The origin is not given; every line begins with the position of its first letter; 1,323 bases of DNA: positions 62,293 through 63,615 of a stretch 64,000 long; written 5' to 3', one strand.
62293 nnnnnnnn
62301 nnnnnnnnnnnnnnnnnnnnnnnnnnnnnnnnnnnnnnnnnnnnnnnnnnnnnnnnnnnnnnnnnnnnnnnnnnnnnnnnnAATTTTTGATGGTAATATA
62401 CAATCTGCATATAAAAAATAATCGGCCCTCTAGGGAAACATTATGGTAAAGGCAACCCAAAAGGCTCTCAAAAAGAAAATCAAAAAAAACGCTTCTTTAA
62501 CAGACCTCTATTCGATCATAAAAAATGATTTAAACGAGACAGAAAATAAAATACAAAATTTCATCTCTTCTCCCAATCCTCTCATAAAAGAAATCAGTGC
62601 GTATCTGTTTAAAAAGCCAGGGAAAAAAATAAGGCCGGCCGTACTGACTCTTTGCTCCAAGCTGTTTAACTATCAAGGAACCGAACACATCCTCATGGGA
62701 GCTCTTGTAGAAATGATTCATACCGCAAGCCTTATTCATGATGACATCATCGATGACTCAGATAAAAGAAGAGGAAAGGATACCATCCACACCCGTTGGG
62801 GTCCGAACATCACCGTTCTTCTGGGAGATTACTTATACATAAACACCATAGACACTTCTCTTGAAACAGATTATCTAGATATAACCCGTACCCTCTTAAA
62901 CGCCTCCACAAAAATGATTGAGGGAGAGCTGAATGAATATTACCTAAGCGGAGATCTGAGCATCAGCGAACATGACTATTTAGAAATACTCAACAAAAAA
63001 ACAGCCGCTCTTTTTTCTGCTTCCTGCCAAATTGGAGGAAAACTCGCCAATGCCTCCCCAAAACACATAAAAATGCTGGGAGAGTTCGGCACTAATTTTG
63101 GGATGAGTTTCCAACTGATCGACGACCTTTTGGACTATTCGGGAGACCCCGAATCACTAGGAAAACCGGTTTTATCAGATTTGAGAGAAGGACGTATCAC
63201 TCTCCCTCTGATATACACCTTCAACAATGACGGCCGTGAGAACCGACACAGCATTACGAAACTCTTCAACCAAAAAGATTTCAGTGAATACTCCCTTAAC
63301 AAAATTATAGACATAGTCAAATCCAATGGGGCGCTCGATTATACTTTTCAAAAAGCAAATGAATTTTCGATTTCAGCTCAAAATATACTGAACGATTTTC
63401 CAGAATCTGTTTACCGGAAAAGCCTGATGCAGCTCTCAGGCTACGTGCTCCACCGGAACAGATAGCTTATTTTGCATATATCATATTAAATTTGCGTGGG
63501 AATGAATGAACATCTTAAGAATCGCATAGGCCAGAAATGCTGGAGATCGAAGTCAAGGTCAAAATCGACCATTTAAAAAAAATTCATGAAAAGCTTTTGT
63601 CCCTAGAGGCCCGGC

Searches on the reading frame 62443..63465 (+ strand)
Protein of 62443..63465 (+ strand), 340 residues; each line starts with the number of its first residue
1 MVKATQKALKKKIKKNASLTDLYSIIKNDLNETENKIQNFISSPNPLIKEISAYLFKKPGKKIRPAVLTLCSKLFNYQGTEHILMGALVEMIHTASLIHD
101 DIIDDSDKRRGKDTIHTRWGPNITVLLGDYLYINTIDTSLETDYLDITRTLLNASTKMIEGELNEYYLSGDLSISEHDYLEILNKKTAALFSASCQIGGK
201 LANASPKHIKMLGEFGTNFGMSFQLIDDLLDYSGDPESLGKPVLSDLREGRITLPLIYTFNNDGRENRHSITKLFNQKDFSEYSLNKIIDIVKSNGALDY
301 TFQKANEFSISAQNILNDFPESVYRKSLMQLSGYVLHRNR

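Call 66: search_protein_families(library=pfam, max_evalue=0.00001, proteins=[window:62443-63465:+])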
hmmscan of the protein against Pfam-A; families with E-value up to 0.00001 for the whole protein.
window:62443-63465:+ (340 aa): 1 family
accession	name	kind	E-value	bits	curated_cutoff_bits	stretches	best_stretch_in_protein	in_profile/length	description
PF00348.22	polyprenyl_synt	-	5.6e-67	226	27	1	46-291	2-250/251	Polyprenyl synthetase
